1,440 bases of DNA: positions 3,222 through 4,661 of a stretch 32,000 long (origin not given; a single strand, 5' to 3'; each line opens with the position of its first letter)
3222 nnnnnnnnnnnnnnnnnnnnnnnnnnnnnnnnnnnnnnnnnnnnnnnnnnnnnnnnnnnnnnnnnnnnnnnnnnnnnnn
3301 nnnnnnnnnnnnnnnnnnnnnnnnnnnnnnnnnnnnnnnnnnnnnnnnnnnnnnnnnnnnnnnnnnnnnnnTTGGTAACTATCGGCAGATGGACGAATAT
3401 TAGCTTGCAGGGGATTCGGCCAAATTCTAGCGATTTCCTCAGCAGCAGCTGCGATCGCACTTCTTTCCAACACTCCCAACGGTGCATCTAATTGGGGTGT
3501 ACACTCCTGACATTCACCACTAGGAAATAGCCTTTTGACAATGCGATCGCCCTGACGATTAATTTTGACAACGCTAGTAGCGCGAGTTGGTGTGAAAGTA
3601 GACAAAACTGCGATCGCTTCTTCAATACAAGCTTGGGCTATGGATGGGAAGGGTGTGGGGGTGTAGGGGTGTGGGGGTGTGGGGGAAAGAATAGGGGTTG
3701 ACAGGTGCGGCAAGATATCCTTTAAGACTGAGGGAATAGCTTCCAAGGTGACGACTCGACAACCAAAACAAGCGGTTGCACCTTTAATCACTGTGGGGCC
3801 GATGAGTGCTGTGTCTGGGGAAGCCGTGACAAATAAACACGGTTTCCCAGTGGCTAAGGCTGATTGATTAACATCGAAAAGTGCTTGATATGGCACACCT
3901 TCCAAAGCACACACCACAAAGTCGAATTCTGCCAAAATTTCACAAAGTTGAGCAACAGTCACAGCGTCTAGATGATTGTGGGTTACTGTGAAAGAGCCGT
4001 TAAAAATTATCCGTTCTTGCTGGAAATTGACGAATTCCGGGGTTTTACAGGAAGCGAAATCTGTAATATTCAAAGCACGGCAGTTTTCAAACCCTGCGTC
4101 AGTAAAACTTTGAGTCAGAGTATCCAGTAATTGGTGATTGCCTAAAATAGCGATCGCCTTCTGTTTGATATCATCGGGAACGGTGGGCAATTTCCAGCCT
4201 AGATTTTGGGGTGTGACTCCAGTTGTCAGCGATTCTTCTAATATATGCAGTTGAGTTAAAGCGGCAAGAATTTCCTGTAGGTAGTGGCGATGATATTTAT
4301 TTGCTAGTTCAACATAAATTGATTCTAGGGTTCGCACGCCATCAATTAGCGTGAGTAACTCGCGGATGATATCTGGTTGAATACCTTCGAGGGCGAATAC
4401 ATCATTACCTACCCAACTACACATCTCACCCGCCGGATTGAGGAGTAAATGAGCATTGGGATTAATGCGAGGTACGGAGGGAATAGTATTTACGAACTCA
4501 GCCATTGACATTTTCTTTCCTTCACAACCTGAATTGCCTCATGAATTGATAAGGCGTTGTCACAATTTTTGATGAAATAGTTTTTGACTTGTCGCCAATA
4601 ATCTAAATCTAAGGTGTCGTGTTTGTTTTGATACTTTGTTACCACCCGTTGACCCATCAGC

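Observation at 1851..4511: Leader-peptide recognition module (RRE + E1-like docking domain) fused directly to a flavin-dependent halogenase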

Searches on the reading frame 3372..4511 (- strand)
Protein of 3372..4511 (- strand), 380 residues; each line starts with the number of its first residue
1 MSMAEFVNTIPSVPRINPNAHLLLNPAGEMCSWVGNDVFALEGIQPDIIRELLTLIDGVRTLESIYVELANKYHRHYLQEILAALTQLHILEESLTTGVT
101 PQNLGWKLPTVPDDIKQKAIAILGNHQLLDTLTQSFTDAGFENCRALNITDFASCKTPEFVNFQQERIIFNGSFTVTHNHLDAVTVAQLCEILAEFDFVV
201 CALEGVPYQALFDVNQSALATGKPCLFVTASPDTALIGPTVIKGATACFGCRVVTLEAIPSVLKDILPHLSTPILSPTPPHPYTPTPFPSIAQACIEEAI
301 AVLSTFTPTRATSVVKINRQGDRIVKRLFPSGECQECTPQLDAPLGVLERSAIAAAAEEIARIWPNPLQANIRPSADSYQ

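Call 7: search_solved_structures(query=window:3375-4511:-, max_evalue=10, show_alignments=3)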
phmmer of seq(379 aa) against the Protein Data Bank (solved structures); distinct sequences matched with E-value up to 10: 5.
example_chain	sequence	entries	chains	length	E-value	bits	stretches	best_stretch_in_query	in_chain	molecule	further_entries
3h5n_A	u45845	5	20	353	0.035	16.5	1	195-306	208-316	MccB protein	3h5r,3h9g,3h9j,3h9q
3h5a_A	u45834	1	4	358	0.035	16.5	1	195-306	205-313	MccB protein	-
6om4_A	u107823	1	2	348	0.045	16.2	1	195-306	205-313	MccB protein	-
3cb0_A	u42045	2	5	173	0.23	13.8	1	198-257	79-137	4-HYDROXYPHENYLACETATE 3-MONOOXYGENASE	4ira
5ff5_A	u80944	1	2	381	1.2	11.4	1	14-93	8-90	PaaA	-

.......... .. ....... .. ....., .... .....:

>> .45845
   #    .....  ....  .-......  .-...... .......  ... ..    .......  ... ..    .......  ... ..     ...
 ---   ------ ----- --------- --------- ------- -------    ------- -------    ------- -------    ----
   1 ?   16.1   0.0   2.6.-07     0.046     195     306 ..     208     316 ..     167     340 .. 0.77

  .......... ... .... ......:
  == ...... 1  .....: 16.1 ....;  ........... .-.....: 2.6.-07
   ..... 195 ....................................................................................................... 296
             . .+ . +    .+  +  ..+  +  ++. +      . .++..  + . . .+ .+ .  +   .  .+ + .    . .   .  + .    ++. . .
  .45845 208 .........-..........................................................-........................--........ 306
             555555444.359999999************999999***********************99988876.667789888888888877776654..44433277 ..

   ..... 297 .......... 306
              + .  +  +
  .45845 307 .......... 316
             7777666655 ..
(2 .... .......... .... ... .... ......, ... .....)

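Call 8: find_homologous_proteins(query=window:3375-4511:-, max_evalue=0.001)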
Query seq(379 aa) (379 aa): 1 proteins with E <= 0.001 among 7060 candidates.
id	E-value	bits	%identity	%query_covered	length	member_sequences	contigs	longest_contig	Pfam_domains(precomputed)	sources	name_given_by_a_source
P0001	2.3e-35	141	82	23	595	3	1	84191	PF04820.21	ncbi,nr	ncbi:MAG TPA: tryptophan 7-halogenase [Trichormus sp. M33_DOE_039]|nr:tryptophan 7-halogenase [Trich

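Call 11: find_encoding_contigs(protein=P0001, flank=10000, max_places=4)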
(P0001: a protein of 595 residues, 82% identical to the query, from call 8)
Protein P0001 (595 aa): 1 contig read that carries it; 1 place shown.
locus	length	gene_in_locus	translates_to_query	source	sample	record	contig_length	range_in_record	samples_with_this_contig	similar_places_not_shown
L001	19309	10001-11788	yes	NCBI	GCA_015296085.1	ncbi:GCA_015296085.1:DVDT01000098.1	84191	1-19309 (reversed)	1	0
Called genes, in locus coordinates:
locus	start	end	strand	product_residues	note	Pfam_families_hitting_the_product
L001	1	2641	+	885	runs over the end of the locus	PF00664:ABC_membrane, PF00005:ABC_tran, PF02463:SMC_N (faint)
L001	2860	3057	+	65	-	-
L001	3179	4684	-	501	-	PF13483:Lactamase_B_3 (weak), PF12706:Lactamase_B_2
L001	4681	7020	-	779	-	PF04738:Lant_dehydr_N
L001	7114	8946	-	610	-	PF12706:Lactamase_B_2, PF13483:Lactamase_B_3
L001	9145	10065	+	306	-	-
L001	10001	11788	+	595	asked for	PF04820:Trp_halogenase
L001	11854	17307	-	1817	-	PF00069:Pkinase, PF07714:PK_Tyr_Ser-Thr, PF13191:AAA_16, PF01590:GAF, PF13185:GAF_2, PF13492:GAF_3 (weak), PF02518:HATPase_c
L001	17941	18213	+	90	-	-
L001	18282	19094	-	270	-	-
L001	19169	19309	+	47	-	?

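Call 21: search_protein_representatives(protein=window:3372-4511:-)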
Query: 380 residues. Proteins with E-value up to 0.001 (for the whole library): 77; up to 1e-10: 17; up to 1e-30: 2. The best 77 are listed.
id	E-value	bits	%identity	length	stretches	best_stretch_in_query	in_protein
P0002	1.1e-71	258.4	38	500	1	12-379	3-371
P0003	4.4e-49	184.0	36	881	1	10-379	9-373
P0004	4.8e-26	108.2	33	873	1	12-257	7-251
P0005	7.0e-23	97.8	28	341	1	14-338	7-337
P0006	1.7e-21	93.3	32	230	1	14-224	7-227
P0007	8.7e-21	90.9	30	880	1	10-338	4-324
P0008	1.1e-20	90.6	30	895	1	21-337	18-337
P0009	2.6e-19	86.1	29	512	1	12-280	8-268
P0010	3.7e-19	85.6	36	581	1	183-372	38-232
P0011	1.7e-18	83.4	30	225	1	15-245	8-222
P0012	1.1e-17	80.8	36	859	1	146-354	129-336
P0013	1.5e-16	77.0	30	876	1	12-252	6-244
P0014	1.1e-14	70.8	32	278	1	17-230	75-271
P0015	2.0e-14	70.0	29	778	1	35-338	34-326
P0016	5.8e-13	65.2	26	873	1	3-367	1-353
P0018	4.6e-11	58.9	31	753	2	197-344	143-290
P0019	3.6e-10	56.0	27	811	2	188-340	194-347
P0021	1.2e-09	54.3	26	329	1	17-252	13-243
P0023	1.8e-09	53.7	30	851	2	190-252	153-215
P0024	4.7e-09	52.3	43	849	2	193-254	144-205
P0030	1.9e-08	50.3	36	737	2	195-277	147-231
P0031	3.4e-08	49.5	26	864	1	12-259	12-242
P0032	3.4e-08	49.5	29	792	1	12-252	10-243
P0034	5.7e-08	48.8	25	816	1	36-326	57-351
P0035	7.0e-08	48.5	25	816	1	13-337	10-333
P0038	4.4e-07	45.9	21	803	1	39-256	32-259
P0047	3.1e-06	43.0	30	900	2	183-253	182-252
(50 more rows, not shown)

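Call 28: find_homologous_proteins(query=A2, max_evalue=0.00001)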
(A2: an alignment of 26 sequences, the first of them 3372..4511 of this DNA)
Query A2 (26 sequences) (380 aa, profile of the alignment): 1 proteins with E <= 0.00001 among 8000 candidates.
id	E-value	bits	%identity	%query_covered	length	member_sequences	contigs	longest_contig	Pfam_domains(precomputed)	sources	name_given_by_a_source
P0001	6.1e-6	44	82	23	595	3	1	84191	PF04820.21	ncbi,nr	ncbi:MAG TPA: tryptophan 7-halogenase [Trichormus sp. M33_DOE_039]|nr:tryptophan 7-halogenase [Trich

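Call 31: find_related_loci(query=window:3372-4511:-, collection=genome_contigs, flank=10000)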
Query window:3372-4511:- (380 aa) in genome_contigs; peptide patterns used: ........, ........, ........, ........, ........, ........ (x = any residue, [..] = any of these).
142 stretches matched a pattern; 7 encode a relative of the query (tblastn E <= 1e-3); 7 distinct loci.
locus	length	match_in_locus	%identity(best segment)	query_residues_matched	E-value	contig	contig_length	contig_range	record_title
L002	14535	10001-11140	93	1-380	0e+0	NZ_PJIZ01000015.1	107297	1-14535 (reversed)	Nostoc sp. CMAA1605 contig015, whole genome shotgun sequence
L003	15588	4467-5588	75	1-380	0e+0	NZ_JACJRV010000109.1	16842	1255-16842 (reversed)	Nostoc sp. FACHB-152 contig109, whole genome shotgun sequence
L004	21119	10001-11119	70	1-380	1e-176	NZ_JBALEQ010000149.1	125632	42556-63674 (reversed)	MAG: Nostoc sp. isolate P8256 bin 3 NODE_91_length_125632_cov_166.882282, whole genome shotgun sequence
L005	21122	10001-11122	69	1-380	1e-174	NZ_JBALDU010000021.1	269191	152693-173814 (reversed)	MAG: Nostoc sp. isolate P2164 bin 3 NODE_3_length_269191_cov_16.126970, whole genome shotgun sequence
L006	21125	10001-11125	69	1-380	1e-173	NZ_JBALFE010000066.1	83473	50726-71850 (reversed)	MAG: Nostoc sp. isolate P943 bin 5 NODE_52_length_83473_cov_51.389863, whole genome shotgun sequence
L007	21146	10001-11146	68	1-380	8e-166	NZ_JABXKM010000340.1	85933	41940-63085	MAG: Nostoc sp. NOS(2021) isolate NOS NODE_5_length_85933_cov_12.8719, whole genome shotgun sequence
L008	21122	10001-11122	67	1-380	7e-170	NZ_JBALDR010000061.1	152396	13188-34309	MAG: Nostoc sp. isolate P2123 bin 17 NODE_38_length_152396_cov_281.412052, whole genome shotgun sequence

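Call 36: predict_structure(alignment_id=A2)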
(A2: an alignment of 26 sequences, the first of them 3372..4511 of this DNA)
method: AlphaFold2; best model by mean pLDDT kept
length: 380 residues; sequences in the alignment: 26
mean_pLDDT: 87.6   pTM: 0.88
mean pLDDT of the five models: 87.6, 86.0, 85.2, 84.6, 82.8
residues with pLDDT >= 90: 249; 70-90: 82; 50-70: 44; < 50: 5
segments of 3 or more residues with pLDDT < 50: none
pLDDT, mean of each block of 10 residues (from residue 1): 64 90 92 88 93 93 95 94 93 67 73 97 94 96 96 95 93 59 90 98 95 97 97 93 95 86 87 78 76 96 90 92 93 87 86 88 70 63
secondary structure, 60 per line:
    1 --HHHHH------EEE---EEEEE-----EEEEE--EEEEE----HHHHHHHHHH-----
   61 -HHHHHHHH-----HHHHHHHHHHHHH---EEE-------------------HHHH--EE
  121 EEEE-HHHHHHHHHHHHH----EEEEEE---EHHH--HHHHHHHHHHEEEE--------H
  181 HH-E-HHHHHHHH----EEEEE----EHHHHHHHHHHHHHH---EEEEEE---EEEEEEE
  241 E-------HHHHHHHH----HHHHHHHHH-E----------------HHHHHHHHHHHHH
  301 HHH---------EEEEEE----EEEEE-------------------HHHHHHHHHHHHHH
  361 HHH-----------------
elements in order: H3-7 E14-16 E20-24 E30-34 E37-41 H46-55 H62-69 H75-87 E91-93 H113-116 E119-124 H126-138 E143-148 H158-167 E168-171 H186-193 E198-202 H208-221 E225-230 E234-241 H249-256 H261-269 H288-303 E313-318 E323-327 H347-363

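Call 39: fold_search(model_id=the predicted structure, library=pdb)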
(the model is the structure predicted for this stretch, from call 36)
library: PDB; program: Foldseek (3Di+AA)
matches with E <= 10: 1305; with E <= 0.001: 122
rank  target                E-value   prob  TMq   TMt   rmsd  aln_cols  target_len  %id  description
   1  4v1t_B                4.2e-12  1.00  0.38  0.20  21.4       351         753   16  Heterocyclase in complex with substrate and Cofactor (released 2015-01-14)
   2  4v1v_B                1.1e-11  1.00  0.37  0.20  21.5       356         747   16  Heterocyclase in complex with substrate and Cofactor (released 2015-01-14)
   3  4v1t_A                1.8e-11  1.00  0.38  0.21  21.3       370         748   16  Heterocyclase in complex with substrate and Cofactor (released 2015-01-14)
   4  4v1v_A                1.8e-11  1.00  0.35  0.19  21.5       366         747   16  Heterocyclase in complex with substrate and Cofactor (released 2015-01-14)
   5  4v1u_B                2.1e-11  1.00  0.36  0.20  21.6       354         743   16  Heterocyclase in complex with substrate and Cofactor (released 2015-01-14)
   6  4v1u_A                2.9e-11  1.00  0.38  0.20  21.2       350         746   16  Heterocyclase in complex with substrate and Cofactor (released 2015-01-14)
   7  4bs9                  4.5e-11  1.00  0.37  0.22  20.2       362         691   15  Structure of the heterocyclase TruD (released 2013-11-06)
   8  3h5a_A                4.9e-10  1.00  0.38  0.40  20.5       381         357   13  Crystal structure of E. coli MccB (released 2009-06-16)
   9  6om4_A                3.8e-09  1.00  0.39  0.42  19.2       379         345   13  The structure of Microcin C7 biosynthetic enzyme MccB in complex with N-formylated MccA (released 2019-05-22)
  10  3h9g_C                4.5e-09  1.00  0.40  0.44  19.9       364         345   14  Crystal structure of E. coli MccB + MccA-N7isoASN (released 2009-06-16)
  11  3h5a_D                4.7e-09  1.00  0.37  0.40  21.0       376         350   13  Crystal structure of E. coli MccB (released 2009-06-16)
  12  3h5r_C                5.6e-09  1.00  0.39  0.42  20.0       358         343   14  Crystal structure of E. coli MccB + Succinimide (released 2009-06-16)
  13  6om4_B                7.6e-09  1.00  0.39  0.43  19.6       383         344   13  The structure of Microcin C7 biosynthetic enzyme MccB in complex with N-formylated MccA (released 2019-05-22)
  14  3h9j_C                8.0e-09  1.00  0.39  0.43  19.3       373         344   13  Crystal structure of E. coli MccB + AMPCPP + SeMeT MccA (released 2009-06-16)
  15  1jw9_B                8.5e-09  1.00  0.39  0.60   9.9       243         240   14  Structure of the Native MoeB-MoaD Protein Complex (released 2001-11-21)
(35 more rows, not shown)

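Call 40: find_encoding_contigs(protein=P0003, flank=10000, max_places=3)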
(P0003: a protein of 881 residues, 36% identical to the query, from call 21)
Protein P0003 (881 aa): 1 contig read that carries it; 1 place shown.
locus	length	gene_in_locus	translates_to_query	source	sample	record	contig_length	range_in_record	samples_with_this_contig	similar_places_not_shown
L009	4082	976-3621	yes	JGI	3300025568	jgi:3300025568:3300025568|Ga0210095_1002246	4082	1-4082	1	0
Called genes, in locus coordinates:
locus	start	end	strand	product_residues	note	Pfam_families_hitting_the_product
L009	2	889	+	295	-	?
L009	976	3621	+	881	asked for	PF04820:Trp_halogenase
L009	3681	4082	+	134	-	?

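Call 41: search_protein_families(library=pfam, proteins=[L004:12903-14120:-, L004:14176-15897:-, L004:15906-17240:-, L004:17431-17793:-, L004:18137-19003:-, L004:19084-20091:+], max_evalue=0.01)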
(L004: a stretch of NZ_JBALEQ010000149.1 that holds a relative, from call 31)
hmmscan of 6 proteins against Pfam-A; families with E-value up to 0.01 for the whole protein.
L004:12903-14120:- (405 aa): 2 families
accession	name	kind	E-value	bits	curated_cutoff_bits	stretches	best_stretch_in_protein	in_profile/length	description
PF08007.18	JmjC_2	-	5.8e-30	103.9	22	1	115-235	8-121/127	JmjC domain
PF13621.12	Cupin_8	-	2.1e-08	34.8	27.4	1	129-230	127-241/252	Cupin-like domain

L004:14176-15897:- (573 aa): 1 family
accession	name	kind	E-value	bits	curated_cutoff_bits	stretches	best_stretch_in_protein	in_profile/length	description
PF07812.18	TfuA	-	9e-45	151.8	30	1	56-174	1-118/119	TfuA-like protein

L004:15906-17240:- (444 aa): 1 family
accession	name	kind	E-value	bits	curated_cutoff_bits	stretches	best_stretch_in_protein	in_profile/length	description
PF02624.21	YcaO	-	2.5e-77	260.8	25.7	1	118-439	1-325/325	YcaO cyclodehydratase, ATP-ad Mg2+-binding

L004:17431-17793:- (120 aa): 0 families

L004:18137-19003:- (288 aa): 1 family
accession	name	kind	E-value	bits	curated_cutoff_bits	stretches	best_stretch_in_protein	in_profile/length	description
PF14028.11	Lant_dehydr_C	-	1.9e-16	61.5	24.4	1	47-191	14-163/255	Lantibiotic biosynthesis dehydratase C-term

L004:19084-20091:+ (335 aa): 2 families
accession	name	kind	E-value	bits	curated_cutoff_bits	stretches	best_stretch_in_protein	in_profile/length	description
PF13621.12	Cupin_8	-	4.6e-19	69.7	27.4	1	13-234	1-242/252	Cupin-like domain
PF08007.18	JmjC_2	-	5.2e-06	26.5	22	1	125-238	24-119/127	JmjC domain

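Call 42: search_protein_families(library=ncbifam, proteins=[L004:12903-14120:-, L004:14176-15897:-, L004:15906-17240:-, L004:17431-17793:-, L004:18137-19003:-, L004:19084-20091:+], max_evalue=0.001)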
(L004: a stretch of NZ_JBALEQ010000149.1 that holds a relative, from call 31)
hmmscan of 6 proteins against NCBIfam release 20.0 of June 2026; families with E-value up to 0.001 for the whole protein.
L004:12903-14120:- (405 aa): 0 families

L004:14176-15897:- (573 aa): 1 family
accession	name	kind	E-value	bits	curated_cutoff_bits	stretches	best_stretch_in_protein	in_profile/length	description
NF033432.0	ThioGly_TfuA_rel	equivalog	1.2e-59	201.2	235.2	1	10-221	1-209/211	TfuA-related McrA-glycine thioamidation protein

L004:15906-17240:- (444 aa): 4 families
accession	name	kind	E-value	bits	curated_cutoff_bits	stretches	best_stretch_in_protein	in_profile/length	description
TIGR03266.1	methan_mark_1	equivalog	7.8e-64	216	365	1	65-439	1-363/376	YcaO-related McrA-glycine thioamidation protein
TIGR00702.1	TIGR00702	domain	1.6e-62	211.8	75.65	1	71-440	3-366/377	YcaO-type kinase domain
TIGR03604.1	TOMM_cyclo_SagD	subfamily_domain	3.1e-38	131.7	219.25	1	119-438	1-336/377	thiazole/oxazole-forming peptide maturase, SagD family component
NF040716.1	YcaO_for_S12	equivalog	1.8e-06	26.7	700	1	222-342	177-292/571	30S ribosomal protein S12 methylthiotransferase accessory factor YcaO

L004:17431-17793:- (120 aa): 1 family
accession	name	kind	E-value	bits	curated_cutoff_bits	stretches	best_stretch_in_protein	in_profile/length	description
TIGR03798.1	leader_Nif11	subfamily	1.1e-05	25.5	32.3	0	86-106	48-68/68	Nif11-like leader peptide family RiPP precursor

L004:18137-19003:- (288 aa): 1 family
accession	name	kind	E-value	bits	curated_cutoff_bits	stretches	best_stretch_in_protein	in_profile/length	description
TIGR03891.1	thiopep_ocin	subfamily_domain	1.1e-19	71.5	48.45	1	47-274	14-256/263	thiopeptide-type bacteriocin biosynthesis protein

L004:19084-20091:+ (335 aa): 0 families
